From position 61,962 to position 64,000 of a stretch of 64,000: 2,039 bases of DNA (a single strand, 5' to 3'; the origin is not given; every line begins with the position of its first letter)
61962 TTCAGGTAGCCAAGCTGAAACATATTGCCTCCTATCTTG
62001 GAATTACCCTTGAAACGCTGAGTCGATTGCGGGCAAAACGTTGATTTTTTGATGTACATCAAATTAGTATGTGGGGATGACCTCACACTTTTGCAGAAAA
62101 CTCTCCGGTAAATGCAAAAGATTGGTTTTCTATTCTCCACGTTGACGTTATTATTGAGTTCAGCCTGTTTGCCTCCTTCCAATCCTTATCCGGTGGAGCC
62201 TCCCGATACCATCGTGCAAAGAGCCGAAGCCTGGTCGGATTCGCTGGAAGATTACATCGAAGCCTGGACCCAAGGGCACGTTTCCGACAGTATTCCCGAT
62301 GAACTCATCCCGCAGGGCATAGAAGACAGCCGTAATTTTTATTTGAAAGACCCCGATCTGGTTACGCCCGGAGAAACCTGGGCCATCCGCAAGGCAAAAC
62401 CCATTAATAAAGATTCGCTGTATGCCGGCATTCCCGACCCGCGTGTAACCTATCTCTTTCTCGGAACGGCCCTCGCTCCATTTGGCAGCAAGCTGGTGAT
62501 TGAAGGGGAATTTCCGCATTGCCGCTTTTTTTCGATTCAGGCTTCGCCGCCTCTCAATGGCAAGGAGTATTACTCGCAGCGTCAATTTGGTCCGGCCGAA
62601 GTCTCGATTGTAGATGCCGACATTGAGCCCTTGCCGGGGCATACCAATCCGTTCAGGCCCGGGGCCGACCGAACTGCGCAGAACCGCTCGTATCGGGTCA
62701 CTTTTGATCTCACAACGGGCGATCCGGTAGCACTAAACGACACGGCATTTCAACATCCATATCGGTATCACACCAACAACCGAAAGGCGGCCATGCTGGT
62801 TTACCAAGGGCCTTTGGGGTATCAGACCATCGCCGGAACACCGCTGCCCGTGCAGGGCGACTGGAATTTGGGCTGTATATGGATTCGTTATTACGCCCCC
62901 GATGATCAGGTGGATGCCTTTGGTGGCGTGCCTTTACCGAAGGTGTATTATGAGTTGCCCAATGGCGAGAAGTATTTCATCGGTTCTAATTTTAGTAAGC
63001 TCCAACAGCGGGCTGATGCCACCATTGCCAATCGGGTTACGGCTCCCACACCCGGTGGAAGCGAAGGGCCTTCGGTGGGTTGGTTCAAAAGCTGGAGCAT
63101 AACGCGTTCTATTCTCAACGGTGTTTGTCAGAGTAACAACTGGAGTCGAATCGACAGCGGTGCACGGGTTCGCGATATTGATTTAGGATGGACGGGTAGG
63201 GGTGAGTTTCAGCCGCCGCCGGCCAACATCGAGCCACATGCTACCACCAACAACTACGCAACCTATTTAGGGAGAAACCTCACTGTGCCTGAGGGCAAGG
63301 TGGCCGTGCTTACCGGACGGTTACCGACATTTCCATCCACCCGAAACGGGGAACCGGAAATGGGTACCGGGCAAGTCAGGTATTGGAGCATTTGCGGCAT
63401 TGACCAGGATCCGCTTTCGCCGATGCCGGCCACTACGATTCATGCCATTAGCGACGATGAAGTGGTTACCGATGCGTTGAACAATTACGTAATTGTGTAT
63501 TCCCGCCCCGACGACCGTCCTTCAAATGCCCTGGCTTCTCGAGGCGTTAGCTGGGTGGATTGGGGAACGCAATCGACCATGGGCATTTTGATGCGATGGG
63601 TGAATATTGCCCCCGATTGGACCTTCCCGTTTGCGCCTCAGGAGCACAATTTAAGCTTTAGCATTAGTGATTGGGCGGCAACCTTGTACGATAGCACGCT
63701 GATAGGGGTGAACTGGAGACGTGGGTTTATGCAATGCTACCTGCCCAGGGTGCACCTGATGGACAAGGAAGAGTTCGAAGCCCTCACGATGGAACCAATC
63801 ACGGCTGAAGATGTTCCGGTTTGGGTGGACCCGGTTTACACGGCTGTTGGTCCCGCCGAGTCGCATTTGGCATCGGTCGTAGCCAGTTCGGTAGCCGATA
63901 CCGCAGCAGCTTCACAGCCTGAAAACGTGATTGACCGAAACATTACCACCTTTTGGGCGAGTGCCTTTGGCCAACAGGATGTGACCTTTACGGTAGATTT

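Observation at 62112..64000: Long open-ended lipoprotein ORF missing from the supplied ORF track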

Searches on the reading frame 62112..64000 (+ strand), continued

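Call 67: find_encoding_contigs(protein=P0347, flank=7000, max_places=1)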
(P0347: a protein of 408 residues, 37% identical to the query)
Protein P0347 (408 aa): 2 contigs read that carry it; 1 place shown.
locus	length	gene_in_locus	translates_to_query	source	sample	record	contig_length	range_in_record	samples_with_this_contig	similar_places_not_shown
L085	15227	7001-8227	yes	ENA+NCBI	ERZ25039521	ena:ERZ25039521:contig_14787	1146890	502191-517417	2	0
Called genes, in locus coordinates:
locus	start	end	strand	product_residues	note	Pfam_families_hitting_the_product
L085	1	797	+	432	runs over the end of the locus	PF00067:p450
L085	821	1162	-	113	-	PF02627:CMD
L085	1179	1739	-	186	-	PF00440:TetR_N, PF02909:TetR_C_1, PF13305:TetR_C_33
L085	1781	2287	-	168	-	PF27105:Rv1265_N, PF27540:Mb1296_C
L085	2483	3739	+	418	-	PF02655:ATP-grasp_3 (weak), PF02786:CPSase_L_D2 (faint)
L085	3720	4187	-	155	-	PF13527:Acetyltransf_9 (weak), PF00583:Acetyltransf_1, PF13673:Acetyltransf_10, PF13508:Acetyltransf_7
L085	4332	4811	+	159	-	PF04264:YceI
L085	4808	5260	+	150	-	PF00583:Acetyltransf_1 (weak), PF13508:Acetyltransf_7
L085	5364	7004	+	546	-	PF00756:Esterase, PF00326:Peptidase_S9 (faint), PF12146:Hydrolase_4 (faint), PF00561:Abhydrolase_1, PF12697:Abhydrolase_6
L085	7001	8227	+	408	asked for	-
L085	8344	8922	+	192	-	PF13560:HTH_31, PF01381:HTH_3, PF13413:HTH_25 (weak), PF07883:Cupin_2, PF02311:AraC_binding (weak)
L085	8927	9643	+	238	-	PF00557:Peptidase_M24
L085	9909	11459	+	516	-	PF00324:AA_permease, PF13520:AA_permease_2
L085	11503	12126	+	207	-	PF14534:DUF4440 (weak)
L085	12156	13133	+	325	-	PF02126:PTE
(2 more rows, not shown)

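Call 68: search_protein_families(library=pfam, proteins=[P0205, P0206, P0212, P0217, P0218, P0219, P0229, P0231, P0189, P0161], max_evalue=0.001)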
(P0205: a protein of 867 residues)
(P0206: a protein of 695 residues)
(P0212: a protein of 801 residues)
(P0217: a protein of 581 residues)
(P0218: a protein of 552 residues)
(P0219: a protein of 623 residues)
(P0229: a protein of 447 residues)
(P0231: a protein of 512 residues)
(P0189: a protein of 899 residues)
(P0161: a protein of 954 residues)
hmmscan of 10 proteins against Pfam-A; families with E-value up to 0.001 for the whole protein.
P0205 (867 aa): 2 families
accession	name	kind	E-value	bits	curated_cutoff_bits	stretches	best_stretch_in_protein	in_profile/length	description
PF10503.15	Esterase_PHB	-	9.2e-10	38.6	23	1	602-731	2-133/219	Esterase PHB depolymerase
PF02230.22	Abhydrolase_2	-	6.7e-06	26.5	23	1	678-757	89-170/217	Phospholipase/Carboxylesterase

P0206 (695 aa): 1 family
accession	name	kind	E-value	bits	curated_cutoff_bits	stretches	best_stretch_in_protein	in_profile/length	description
PF10503.15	Esterase_PHB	-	8.4e-08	32.2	23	1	590-695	2-108/219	Esterase PHB depolymerase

P0212 (801 aa): 0 families

P0217 (581 aa): 0 families

P0218 (552 aa): 0 families

P0219 (623 aa): 0 families

P0229 (447 aa): 0 families

P0231 (512 aa): 0 families

P0189 (899 aa): 0 families

P0161 (954 aa): 2 families
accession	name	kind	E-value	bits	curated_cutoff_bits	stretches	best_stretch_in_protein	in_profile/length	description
PF22633.2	F5_F8_type_C_2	-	6.8e-23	81.5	27.8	1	96-181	1-91/91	NedA-like, galactose-binding domain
PF00754.31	F5_F8_type_C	-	1.8e-20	73.7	28.2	1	81-195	2-124/127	F5/8 type C domain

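Call 78: predict_structure(alignment_id=A3)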
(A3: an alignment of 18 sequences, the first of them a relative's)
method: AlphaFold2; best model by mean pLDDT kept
length: 420 residues; sequences in the alignment: 18
mean_pLDDT: 83.9   pTM: 0.83
mean pLDDT of the five models: 83.9, 83.0, 82.6, 82.3, 82.0
residues with pLDDT >= 90: 232; 70-90: 117; 50-70: 32; < 50: 39
segments of 3 or more residues with pLDDT < 50: 1-31, 210-213
pLDDT, mean of each block of 10 residues (from residue 1): 45 39 34 59 57 87 93 96 90 94 97 93 97 96 89 92 90 94 91 73 60 65 87 81 87 80 89 92 94 83 94 78 93 96 96 95 87 95 94 97 96 81
secondary structure, 60 per line:
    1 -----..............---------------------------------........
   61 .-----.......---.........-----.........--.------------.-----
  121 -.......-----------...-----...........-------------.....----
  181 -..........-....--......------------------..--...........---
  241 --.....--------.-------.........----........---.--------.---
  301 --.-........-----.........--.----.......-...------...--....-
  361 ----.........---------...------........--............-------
elements in order: H6-19 E53-61 E67-73 E77-85 E91-96 E122-128 E140-142 E148-158 E172-176 E182-184 H185-191 H199-204 H228-237 H243-247 E264-272 E277-284 E305-312 E318-323 E334-340 E356-359 E365-373 H392-399 E402-407 H408-413
